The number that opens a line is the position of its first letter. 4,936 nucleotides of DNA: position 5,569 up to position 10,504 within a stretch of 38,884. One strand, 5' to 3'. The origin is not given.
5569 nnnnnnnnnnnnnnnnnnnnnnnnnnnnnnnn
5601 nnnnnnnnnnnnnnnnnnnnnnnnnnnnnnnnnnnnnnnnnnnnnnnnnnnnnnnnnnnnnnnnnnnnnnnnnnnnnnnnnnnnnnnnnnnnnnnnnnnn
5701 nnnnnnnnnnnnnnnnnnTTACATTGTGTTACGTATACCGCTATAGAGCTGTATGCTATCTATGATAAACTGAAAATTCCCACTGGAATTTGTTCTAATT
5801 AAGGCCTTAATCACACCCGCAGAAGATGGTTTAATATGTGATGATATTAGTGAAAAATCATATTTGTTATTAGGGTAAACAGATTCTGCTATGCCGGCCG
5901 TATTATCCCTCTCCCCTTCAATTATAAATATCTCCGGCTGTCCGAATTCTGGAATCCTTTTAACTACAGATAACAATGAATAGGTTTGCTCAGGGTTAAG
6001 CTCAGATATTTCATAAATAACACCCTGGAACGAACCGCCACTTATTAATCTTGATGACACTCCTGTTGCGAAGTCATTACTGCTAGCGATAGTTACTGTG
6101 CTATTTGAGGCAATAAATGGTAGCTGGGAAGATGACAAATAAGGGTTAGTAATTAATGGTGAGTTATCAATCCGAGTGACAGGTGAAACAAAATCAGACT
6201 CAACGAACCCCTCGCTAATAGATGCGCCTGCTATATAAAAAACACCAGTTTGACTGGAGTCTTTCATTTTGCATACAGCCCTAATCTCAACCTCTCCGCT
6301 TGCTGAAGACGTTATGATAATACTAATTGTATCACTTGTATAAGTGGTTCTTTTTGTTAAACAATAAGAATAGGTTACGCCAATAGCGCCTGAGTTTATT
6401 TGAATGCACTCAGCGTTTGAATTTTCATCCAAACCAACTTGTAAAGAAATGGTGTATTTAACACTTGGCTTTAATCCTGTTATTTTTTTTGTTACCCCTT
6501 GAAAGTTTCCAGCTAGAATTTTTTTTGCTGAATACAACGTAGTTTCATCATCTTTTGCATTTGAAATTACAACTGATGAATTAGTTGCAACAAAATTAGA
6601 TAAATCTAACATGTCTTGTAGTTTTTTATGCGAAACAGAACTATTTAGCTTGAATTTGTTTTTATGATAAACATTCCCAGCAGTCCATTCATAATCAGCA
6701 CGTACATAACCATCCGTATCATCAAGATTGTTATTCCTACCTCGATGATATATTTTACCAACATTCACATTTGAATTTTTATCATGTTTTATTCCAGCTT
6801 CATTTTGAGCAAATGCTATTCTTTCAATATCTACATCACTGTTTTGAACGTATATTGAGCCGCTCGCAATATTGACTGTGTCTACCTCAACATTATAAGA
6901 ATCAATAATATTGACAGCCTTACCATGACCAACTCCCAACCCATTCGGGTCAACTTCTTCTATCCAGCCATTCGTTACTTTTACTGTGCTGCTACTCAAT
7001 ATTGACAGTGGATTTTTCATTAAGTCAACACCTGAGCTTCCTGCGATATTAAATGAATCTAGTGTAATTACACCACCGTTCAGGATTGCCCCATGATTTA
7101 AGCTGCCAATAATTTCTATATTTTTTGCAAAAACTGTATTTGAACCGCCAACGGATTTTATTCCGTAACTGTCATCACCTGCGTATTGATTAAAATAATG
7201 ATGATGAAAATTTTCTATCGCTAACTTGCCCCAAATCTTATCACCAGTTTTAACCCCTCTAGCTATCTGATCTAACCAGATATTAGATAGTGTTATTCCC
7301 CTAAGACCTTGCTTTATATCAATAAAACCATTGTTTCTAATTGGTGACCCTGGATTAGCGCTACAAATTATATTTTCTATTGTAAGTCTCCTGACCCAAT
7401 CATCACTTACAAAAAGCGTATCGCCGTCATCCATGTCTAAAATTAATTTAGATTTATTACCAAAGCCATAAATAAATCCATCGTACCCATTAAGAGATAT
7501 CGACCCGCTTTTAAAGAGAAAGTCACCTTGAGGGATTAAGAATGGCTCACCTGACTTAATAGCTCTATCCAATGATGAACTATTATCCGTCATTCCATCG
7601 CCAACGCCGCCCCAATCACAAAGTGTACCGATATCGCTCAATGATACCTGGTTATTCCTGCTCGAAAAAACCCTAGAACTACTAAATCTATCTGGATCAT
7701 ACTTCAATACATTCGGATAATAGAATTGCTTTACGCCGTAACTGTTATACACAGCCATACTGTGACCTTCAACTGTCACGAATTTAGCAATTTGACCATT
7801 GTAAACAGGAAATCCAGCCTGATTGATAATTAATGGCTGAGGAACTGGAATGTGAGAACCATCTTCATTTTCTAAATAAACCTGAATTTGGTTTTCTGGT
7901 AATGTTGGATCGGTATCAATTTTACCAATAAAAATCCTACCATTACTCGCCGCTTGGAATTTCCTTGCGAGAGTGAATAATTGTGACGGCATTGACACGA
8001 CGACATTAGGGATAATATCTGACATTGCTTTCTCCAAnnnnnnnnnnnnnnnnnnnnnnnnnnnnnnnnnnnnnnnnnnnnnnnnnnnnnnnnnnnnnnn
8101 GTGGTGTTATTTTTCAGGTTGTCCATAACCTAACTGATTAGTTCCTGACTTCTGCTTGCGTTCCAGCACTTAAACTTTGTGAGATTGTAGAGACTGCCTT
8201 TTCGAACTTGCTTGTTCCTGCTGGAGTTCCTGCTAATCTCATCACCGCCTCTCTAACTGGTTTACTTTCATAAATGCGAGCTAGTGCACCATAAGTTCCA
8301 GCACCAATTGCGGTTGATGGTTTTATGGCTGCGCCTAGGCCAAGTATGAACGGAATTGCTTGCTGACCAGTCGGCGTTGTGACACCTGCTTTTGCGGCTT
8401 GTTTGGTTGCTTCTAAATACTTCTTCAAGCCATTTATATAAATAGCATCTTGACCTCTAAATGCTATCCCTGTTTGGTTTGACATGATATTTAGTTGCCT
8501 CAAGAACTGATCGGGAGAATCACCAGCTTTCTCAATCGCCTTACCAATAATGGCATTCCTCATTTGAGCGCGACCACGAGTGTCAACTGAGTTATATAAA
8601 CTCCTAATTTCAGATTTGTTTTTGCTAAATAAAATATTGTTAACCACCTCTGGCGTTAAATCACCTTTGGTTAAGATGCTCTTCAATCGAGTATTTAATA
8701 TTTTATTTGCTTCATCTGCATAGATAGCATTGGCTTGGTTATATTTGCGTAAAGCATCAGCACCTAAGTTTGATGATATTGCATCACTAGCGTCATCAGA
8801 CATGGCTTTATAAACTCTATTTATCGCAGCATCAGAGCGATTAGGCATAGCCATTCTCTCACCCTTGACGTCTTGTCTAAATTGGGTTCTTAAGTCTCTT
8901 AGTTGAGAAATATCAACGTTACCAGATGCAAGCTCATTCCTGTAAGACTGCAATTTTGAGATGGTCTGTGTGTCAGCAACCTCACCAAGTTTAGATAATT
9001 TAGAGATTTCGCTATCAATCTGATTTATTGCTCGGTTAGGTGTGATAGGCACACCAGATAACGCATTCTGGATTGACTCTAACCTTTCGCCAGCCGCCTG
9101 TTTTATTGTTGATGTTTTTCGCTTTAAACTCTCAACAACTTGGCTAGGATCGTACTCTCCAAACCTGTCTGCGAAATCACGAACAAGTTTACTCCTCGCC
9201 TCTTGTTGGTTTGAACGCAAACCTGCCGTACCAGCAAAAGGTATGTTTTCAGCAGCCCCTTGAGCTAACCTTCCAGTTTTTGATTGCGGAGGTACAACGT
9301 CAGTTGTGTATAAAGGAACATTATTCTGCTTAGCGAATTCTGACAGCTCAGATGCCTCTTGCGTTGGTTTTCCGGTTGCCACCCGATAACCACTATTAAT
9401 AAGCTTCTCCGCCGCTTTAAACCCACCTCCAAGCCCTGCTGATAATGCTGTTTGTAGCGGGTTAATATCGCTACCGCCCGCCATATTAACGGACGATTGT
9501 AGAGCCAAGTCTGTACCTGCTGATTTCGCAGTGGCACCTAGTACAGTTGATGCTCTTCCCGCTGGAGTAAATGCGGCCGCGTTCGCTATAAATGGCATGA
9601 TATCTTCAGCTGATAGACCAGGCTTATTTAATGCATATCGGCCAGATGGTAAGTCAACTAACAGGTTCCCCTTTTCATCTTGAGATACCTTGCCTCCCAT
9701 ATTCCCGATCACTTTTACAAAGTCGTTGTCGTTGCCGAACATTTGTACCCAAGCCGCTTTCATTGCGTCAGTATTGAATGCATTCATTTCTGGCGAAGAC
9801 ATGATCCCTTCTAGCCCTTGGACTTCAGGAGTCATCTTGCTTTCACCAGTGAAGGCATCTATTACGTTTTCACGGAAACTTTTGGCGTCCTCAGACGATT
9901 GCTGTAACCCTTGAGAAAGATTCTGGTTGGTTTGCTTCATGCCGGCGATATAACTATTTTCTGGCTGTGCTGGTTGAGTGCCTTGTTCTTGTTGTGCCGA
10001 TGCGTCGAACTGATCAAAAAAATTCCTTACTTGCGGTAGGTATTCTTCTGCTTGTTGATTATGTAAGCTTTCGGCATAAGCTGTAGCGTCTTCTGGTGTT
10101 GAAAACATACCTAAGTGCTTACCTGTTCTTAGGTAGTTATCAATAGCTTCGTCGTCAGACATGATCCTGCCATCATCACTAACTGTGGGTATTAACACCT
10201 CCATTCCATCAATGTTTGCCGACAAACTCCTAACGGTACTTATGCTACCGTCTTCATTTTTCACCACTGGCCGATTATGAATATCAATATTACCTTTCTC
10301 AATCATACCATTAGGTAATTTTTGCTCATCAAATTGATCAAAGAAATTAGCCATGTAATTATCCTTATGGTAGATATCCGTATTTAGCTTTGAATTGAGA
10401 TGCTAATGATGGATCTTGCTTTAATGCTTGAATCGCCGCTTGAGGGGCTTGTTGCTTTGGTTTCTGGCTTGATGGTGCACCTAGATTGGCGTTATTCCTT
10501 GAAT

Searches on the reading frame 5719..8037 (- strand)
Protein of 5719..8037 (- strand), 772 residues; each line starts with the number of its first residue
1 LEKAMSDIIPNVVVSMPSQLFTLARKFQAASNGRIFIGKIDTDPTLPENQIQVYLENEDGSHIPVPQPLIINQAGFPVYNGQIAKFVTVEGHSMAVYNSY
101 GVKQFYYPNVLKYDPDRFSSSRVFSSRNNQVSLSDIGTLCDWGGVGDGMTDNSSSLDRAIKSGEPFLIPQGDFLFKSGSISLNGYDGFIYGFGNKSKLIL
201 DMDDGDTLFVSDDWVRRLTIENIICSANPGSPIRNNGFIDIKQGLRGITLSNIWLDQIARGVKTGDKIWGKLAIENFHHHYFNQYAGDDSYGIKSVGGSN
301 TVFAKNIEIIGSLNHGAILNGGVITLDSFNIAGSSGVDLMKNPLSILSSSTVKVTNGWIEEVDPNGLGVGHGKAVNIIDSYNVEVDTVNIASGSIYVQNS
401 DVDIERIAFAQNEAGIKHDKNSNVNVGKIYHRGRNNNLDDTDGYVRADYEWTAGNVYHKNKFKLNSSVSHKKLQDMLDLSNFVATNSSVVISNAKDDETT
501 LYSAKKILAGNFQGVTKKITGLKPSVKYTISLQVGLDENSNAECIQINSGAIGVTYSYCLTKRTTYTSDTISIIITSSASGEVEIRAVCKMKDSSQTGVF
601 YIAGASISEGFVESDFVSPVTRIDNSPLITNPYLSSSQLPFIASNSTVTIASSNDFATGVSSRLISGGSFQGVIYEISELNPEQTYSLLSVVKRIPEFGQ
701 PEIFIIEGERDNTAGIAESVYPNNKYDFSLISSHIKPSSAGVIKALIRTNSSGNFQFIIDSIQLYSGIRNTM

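Call 3: search_protein_families(library=pfam, proteins=[window:5719-8037:-], max_evalue=1)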
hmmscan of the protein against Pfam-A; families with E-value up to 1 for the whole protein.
window:5719-8037:- (772 aa): 3 families
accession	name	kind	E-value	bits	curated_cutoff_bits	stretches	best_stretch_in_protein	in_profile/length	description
PF09008.15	Head_binding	-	3.7e-64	214.4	24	1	5-117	1-113/113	Head binding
PF21466.3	GH101_dom-5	-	0.014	15.7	27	1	513-551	44-81/145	Endo-alpha-N-acetylgalactosaminidase, domain 5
PF22637.2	CBM_4_9_1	-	0.035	14.8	27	1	488-585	36-127/148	BppA domain 1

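Call 4: search_protein_families(library=ncbifam, proteins=[window:5719-8037:-], max_evalue=1)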
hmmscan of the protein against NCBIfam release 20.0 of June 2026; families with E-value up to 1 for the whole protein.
window:5719-8037:- (772 aa): 1 family
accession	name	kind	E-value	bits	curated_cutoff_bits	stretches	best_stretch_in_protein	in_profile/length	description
NF033675.1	NTTRR-F1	subfamily_domain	0.018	15.2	70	1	639-705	17-80/155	NTTRR-F1 domain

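Call 5: search_protein_families(library=phrogs, proteins=[window:5719-8037:-], max_evalue=0.01)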
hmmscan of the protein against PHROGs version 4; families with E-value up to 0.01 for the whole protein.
window:5719-8037:- (772 aa): 24 families
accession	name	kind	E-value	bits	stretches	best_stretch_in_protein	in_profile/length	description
phrog_8280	-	tail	9.3e-82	277.5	1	5-480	1-479/632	tail spike protein with colonic acid degradation activity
phrog_26467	-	tail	1.3e-72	246.1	1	5-121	1-117/343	tail spike protein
phrog_7173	-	tail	3.8e-63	215.4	1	5-118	1-114/626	tail spike protein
phrog_16355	-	unknown function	6.9e-61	207.7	1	5-177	1-176/799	-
phrog_34132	-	unknown function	3.9e-60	205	1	5-117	1-113/794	-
phrog_33504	-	unknown function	1.2e-58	200.1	1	5-121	1-117/604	-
phrog_19528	-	tail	1.1e-56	193.8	1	5-119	1-117/705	tail spike protein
phrog_21710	-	unknown function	7e-54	184.1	1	5-128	1-124/654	-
phrog_17420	-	tail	1.6e-49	170.1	1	5-120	9-124/568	tail protein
phrog_29018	-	unknown function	4.5e-46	158.6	1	23-122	1-100/694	-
phrog_22294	-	unknown function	3.1e-44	152.4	1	23-130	1-107/779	-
phrog_28781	-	tail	1.4e-43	150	1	5-123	1-120/644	tail spike protein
phrog_19784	-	tail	4e-43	148.7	1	5-120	1-116/645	tail spike protein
phrog_17606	-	unknown function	2.2e-42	146.3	1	7-120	11-124/753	-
phrog_20129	-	unknown function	2.2e-42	146.2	1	5-117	1-113/895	-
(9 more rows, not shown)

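Call 34: search_dna_similar(query=window:5719-7686:-, collection=phages, mode=protein, max_rows=25, max_evalue=0.00001)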
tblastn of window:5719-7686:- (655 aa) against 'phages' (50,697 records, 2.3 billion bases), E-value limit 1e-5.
Records with a match: 2; places in all: 2; records where one place covers at least 80% of the query: 2.
Best place of each record, by identity: <60% 2.
By first word of the organism name: Vibrio 2.
By host as written in the record: Vibrio vulnificus 2.
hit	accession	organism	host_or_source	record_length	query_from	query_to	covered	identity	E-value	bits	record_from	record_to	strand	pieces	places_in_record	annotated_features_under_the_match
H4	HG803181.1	Vibrio phage PV94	Vibrio vulnificus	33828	31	655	95%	33.4%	2e-88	307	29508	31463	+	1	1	record has no annotation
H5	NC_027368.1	Vibrio phage PV94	Vibrio vulnificus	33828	31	655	95%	33.4%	2e-88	307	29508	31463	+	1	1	tail fiber protein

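Call 35: get_annotated_region(hit=H5, flank=4000)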
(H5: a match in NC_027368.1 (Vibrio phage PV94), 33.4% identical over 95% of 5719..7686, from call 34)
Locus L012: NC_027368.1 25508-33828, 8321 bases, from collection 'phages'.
description: Vibrio phage PV94, complete genome.
organism: Vibrio phage PV94 (NCBI taxid 1451050)
taxonomy: Viruses; Duplodnaviria; Heunggongvirae; Uroviricota; Caudoviricetes; Peduoviridae; Vulnificusvirus; Vulnificusvirus PV94
host: Vibrio vulnificus; source: -; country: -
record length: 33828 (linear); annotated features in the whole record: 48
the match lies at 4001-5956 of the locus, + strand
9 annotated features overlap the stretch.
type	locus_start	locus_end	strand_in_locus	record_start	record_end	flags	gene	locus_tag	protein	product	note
CDS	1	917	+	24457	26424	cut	-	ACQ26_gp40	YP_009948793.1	tail tape measure protein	-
CDS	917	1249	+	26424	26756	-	-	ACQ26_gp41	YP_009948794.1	DUF2590 family protein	-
CDS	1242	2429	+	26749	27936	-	-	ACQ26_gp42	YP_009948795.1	baseplate J/gp47 family protein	-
CDS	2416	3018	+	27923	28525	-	-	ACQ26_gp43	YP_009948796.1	tail protein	-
CDS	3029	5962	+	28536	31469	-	-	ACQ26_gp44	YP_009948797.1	tail fiber protein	-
CDS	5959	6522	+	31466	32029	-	-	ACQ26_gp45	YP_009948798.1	adenine glycosylase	-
CDS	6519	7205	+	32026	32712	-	-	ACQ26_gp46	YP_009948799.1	baseplate protein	-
CDS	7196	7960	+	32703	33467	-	-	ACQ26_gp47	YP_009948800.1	baseplate protein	-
CDS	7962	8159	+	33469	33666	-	-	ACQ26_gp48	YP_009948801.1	hypothetical protein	-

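Call 39: find_related_loci(query=window:5719-7686:-, collection=viral_contigs, flank=6000)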
Query window:5719-7686:- (655 aa) in viral_contigs; peptide patterns used: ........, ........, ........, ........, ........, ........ (x = any residue, [..] = any of these).
10 stretches matched a pattern; 3 encode a relative of the query (tblastn E <= 1e-3); 2 distinct loci.
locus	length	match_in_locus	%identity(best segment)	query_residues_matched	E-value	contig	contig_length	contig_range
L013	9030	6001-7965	99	1-655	0e+0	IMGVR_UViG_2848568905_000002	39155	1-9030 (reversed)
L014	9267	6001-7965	100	1-655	0e+0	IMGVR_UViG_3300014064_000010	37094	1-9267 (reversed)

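Call 46: find_related_loci(query=A2, collection=genome_contigs, flank=6000)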
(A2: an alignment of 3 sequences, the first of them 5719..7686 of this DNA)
Query A2 (655 aa) in genome_contigs; peptide patterns used: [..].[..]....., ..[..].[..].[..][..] (x = any residue, [..] = any of these).
127 stretches matched a pattern, but none encodes a relative of the query by tblastn (E <= 1e-3).

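Call 78: find_homologous_proteins(query=window:5719-7686:-, max_evalue=0.00001)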
Query window:5719-7686:- (655 aa): 5 proteins with E <= 0.00001 among 8000 candidates.
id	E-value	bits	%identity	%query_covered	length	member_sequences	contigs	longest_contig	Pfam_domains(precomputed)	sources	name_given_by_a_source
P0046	0.0e+0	1438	100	100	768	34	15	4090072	PF09008.16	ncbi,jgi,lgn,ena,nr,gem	ncbi:TPA: phage tailspike protein [Proteus mirabilis]|nr:hypothetical protein [Proteus mirabilis] MD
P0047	0.0e+0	1421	98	100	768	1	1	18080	PF09008.16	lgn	-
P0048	0.0e+0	1307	90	98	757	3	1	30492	PF09008.16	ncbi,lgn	-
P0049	0.0e+0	1304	88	100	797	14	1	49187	PF18668.7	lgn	-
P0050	4.6e-28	116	33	57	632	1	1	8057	PF10651.16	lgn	-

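Call 79: find_encoding_contigs(protein=P0046, flank=10000, max_places=5)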
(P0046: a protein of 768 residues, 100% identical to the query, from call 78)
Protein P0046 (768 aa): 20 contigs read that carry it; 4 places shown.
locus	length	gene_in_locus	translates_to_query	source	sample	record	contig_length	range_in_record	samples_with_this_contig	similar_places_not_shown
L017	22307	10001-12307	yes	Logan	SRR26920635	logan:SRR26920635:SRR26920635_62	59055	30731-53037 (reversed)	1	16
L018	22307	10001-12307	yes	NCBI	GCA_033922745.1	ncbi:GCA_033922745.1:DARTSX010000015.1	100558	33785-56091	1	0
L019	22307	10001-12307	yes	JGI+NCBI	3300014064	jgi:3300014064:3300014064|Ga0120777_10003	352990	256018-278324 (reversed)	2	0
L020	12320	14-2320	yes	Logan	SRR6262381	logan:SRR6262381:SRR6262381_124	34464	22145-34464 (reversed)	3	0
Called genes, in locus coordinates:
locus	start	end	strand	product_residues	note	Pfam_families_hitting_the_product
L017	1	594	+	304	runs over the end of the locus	PF09306:Phage-scaffold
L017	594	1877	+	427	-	PF11651:P22_CoatProtein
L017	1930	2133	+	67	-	-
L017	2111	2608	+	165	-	PF11650:P22_Tail-4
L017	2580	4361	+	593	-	PF11134:Phage_stabilise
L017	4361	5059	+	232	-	-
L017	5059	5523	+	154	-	PF11039:DUF2824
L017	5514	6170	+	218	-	PF25688:P22_gp7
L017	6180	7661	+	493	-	PF16928:Inj_translocase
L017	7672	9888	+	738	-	PF26808:Phage_P22_gp16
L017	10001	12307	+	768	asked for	PF09008:Head_binding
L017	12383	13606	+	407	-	PF04932:Wzy_C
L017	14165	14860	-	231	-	-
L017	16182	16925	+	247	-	PF04333:MlaA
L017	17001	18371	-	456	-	PF03349:Toluene_X, PF13505:OMP_b-brl (faint)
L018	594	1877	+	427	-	PF11651:P22_CoatProtein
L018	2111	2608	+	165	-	PF11650:P22_Tail-4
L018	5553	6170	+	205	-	PF25688:P22_gp7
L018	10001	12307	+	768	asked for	PF09008:Head_binding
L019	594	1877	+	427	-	PF11651:P22_CoatProtein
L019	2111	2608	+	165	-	PF11650:P22_Tail-4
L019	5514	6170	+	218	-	PF25688:P22_gp7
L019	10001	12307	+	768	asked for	PF09008:Head_binding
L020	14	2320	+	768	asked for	PF09008:Head_binding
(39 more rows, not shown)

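Call 80: find_encoding_contigs(protein=P0048, flank=8000, max_places=3)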
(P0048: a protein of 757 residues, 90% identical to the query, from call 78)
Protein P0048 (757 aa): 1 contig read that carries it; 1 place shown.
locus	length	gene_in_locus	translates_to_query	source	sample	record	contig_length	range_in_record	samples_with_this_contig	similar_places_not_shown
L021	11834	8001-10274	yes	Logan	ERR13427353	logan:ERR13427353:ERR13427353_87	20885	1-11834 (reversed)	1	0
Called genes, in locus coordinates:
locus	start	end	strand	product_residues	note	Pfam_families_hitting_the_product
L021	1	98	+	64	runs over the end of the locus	-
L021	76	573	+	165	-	PF11650:P22_Tail-4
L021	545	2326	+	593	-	PF11134:Phage_stabilise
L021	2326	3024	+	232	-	-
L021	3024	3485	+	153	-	PF11039:DUF2824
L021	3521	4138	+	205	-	PF25688:P22_gp7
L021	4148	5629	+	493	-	PF16928:Inj_translocase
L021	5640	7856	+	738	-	PF26808:Phage_P22_gp16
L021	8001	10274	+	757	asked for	PF09008:Head_binding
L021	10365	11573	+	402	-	PF04932:Wzy_C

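Call 92: predict_structure(alignment_id=A6)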
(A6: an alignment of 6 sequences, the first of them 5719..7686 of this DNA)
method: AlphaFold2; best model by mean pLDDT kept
length: 655 residues; sequences in the alignment: 6
mean_pLDDT: 65.7   pTM: 0.54
mean pLDDT of the five models: 65.7, 65.3, 57.6, 56.5, 55.0
residues with pLDDT >= 90: 18; 70-90: 326; 50-70: 156; < 50: 155
segments of 3 or more residues with pLDDT < 50: 1-31, 218-220, 249-253, 315-355, 379-385, 435-440, 446-451, 493-521, 537-544, 595-609, 652-655
pLDDT, mean of each block of 10 residues (from residue 1): 31 32 36 67 69 71 76 69 84 80 84 72 79 84 83 77 70 80 73 81 81 65 82 80 66 70 82 76 77 64 66 48 38 30 32 50 77 72 59 86 70 69 71 45 50 61 78 79 76 42 27 32 67 59 62 76 70 75 79 54 43 71 81 79 66 38
secondary structure, 60 per line:
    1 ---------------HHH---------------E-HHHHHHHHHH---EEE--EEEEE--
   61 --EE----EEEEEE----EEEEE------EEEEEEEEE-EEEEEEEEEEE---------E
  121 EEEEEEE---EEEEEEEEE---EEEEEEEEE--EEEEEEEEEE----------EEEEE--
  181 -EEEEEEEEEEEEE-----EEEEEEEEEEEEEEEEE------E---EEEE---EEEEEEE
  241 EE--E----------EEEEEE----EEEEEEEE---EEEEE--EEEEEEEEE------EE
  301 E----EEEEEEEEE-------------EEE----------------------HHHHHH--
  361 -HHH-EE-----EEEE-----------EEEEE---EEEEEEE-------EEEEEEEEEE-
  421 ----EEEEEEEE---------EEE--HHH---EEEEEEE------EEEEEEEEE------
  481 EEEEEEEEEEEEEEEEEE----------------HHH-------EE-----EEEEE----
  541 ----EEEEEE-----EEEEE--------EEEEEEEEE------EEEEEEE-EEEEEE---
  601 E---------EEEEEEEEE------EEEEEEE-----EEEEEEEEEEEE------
elements in order (helices of 4 or more, strands of 3 or more residues): H36-45 E49-51 E54-58 E69-74 E79-83 E90-98 E100-110 E120-127 E131-139 E143-151 E154-163 E174-178 E182-194 E200-216 E227-230 E234-242 E256-261 E266-273 E277-281 E284-292 E299-301 E306-314 E328-330 H353-358 E373-376 E388-392 E396-402 E410-419 E425-432 E442-444 E453-459 E466-474 E481-498 E532-536 E545-550 E556-560 E569-577 E584-590 E592-597 E611-619 E626-632 E638-649

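Call 94: fold_search(model_id=the predicted structure, library=pdb)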
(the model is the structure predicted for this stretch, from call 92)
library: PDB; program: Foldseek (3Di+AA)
matches with E <= 10: 1314; with E <= 0.001: 43
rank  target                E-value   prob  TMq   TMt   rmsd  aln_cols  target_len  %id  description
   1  5w6h_A                4.9e-08  1.00  0.27  0.26  20.2       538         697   13  Crystal structure of Bacteriophage CBA120 tailspike protein 4 enzymatically active domain (TSP4dN, orf213) (released 2018-10-24)
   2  8iqe_A                1.5e-06  1.00  0.21  0.24  21.1       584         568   12  Crystal structure of tetrameric K2-2 TSP (released 2024-02-21)
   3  8iqe_D                1.8e-06  1.00  0.29  0.34  20.5       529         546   13  Crystal structure of tetrameric K2-2 TSP (released 2024-02-21)
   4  9h99                  2.2e-06  1.00  0.14  0.09  17.1       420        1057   11  Native structure of the full-length pesticidal protein Cry1Ca18 at pH7, from crystals formed in vivo (released 2025-11-12)
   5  7lzj_A                2.5e-06  1.00  0.29  0.27  28.9       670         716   10  DpK2 bacteriophage tail spike depolymerase (released 2021-08-25)
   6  6f7k_A                3.1e-06  1.00  0.21  0.24  24.7       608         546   10  Crystal structure of Dettilon tailspike protein (gp208) (released 2018-12-19)
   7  4xup_D                3.8e-06  1.00  0.16  0.29  13.9       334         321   11  Structure of the N-terminal CBM22-1-CBM22-2 tandem domain from Paenibacillus barcinonensis Xyn10C (released 2015-06-03)
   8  9qrm_B                4.0e-06  0.99  0.15  0.17  33.4       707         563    9  X-ray structure of Kp32gp38 in complex with K21 pyr5 (released 2025-09-03)
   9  8iq9_A                4.7e-06  1.00  0.23  0.25  21.4       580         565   10  Crystal structure of trimeric K2-2 TSP in complex with tetrasaccharide and octasaccharide (released 2024-02-21)
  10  4xup_F                5.2e-06  1.00  0.19  0.33  16.9       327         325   12  Structure of the N-terminal CBM22-1-CBM22-2 tandem domain from Paenibacillus barcinonensis Xyn10C (released 2015-06-03)
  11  4xup_A                5.4e-06  1.00  0.17  0.29  17.6       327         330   12  Structure of the N-terminal CBM22-1-CBM22-2 tandem domain from Paenibacillus barcinonensis Xyn10C (released 2015-06-03)
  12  2ygm_B                5.9e-06  1.00  0.14  0.22  20.1       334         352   14  THE X-RAY CRYSTAL STRUCTURE OF TANDEM CBM51 MODULES OF SP3GH98, THE FAMILY 98 GLYCOSIDE HYDROLASE FROM STREPTOCOCCUS P (released 2011-06-22)
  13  4xup_B                6.5e-06  1.00  0.19  0.33  15.0       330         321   12  Structure of the N-terminal CBM22-1-CBM22-2 tandem domain from Paenibacillus barcinonensis Xyn10C (released 2015-06-03)
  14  2ygl_B                7.1e-06  1.00  0.14  0.22  18.8       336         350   12  The X-ray crystal structure of tandem CBM51 modules of Sp3GH98, the family 98 glycoside hydrolase from Streptococcus p (released 2011-06-22)
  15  8iqe_C                1.1e-05  1.00  0.29  0.33  20.1       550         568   12  Crystal structure of tetrameric K2-2 TSP (released 2024-02-21)
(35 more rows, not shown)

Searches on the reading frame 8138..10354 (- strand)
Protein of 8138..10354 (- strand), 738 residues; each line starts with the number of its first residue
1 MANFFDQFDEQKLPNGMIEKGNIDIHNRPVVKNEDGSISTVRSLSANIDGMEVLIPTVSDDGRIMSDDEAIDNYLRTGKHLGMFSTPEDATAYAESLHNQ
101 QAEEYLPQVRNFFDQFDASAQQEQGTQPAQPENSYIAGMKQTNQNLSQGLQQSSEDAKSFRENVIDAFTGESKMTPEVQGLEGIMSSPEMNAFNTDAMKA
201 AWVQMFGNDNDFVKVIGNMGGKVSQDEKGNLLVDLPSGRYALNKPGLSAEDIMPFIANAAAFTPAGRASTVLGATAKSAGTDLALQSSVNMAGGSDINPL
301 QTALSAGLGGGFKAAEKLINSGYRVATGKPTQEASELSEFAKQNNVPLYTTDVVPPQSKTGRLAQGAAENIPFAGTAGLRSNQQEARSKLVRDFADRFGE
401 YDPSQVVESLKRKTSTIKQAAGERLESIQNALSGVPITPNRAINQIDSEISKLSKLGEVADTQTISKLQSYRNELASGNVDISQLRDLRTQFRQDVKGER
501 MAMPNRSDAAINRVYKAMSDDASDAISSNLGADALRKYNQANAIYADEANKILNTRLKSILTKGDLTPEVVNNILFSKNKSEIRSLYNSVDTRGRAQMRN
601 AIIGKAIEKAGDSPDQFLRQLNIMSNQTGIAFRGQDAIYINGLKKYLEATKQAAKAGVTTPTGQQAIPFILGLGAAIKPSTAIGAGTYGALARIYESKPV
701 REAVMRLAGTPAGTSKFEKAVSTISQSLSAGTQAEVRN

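Call 3: search_protein_families(library=pfam, proteins=[window:8138-10354:-], max_evalue=1)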
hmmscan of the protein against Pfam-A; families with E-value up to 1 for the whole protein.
window:8138-10354:- (738 aa): 3 families
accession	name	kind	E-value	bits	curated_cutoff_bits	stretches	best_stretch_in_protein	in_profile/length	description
PF06644.16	ATP11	-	0.016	15.5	22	1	93-213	6-124/271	ATP11 protein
PF22814.2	WelO5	-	0.049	13.6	27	1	545-636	12-102/277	Carrier-protein-independent halogenase WelO5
PF05228.19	CHASE4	-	0.073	13.7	26.2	1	512-558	20-67/140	CHASE4 domain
